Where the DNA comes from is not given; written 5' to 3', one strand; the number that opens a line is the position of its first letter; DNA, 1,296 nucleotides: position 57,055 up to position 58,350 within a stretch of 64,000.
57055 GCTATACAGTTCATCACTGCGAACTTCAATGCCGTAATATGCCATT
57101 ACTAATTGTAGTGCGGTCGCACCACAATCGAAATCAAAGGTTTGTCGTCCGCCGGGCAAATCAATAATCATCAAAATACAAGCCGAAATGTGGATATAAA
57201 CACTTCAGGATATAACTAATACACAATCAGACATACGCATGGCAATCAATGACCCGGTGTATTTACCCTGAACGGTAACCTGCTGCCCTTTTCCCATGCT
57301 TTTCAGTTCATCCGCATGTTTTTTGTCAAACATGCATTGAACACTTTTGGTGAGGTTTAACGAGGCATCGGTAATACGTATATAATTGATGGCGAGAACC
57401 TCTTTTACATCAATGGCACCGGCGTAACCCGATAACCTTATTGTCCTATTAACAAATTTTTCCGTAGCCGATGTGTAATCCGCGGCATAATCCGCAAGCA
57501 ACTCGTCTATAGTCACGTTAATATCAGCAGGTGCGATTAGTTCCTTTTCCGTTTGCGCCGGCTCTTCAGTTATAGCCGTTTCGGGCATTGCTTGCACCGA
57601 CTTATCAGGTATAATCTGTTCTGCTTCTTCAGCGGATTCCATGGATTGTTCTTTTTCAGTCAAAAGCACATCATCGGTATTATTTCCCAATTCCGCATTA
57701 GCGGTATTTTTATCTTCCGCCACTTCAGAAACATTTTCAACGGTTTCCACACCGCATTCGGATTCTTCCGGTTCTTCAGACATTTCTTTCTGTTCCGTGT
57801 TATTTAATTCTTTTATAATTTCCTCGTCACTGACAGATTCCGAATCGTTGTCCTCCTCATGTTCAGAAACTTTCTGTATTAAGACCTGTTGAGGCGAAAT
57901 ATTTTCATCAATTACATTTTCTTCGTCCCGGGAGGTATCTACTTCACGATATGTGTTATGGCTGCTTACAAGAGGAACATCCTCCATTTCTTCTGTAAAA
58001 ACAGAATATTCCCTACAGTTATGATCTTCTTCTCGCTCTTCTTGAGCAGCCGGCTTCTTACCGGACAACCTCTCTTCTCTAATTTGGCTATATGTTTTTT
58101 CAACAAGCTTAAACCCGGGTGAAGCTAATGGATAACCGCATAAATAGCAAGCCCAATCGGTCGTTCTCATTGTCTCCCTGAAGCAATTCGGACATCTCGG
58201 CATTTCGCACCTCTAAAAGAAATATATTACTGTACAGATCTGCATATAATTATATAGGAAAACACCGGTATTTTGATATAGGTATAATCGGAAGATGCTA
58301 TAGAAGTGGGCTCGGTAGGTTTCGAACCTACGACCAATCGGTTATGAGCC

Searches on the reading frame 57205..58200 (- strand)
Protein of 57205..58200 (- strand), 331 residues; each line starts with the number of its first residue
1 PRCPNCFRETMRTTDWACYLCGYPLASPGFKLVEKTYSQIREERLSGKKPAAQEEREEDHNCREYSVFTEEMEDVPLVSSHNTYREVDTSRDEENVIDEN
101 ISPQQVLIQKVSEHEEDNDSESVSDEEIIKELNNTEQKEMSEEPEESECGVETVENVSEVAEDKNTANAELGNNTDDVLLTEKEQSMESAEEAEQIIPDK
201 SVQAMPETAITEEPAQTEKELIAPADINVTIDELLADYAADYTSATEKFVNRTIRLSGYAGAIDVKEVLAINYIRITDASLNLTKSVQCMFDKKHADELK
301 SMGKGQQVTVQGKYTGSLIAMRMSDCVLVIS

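Call 54: search_protein_families(library=pfam, proteins=[window:57205-58200:-], max_evalue=0.00001)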
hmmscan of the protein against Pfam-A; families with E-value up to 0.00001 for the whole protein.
window:57205-58200:- (331 aa): 1 family
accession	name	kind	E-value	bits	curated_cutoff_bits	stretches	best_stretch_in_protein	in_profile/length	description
PF12869.13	tRNA_anti-like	-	3.9e-08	33.4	23.5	1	211-319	45-137/146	tRNA_anti-like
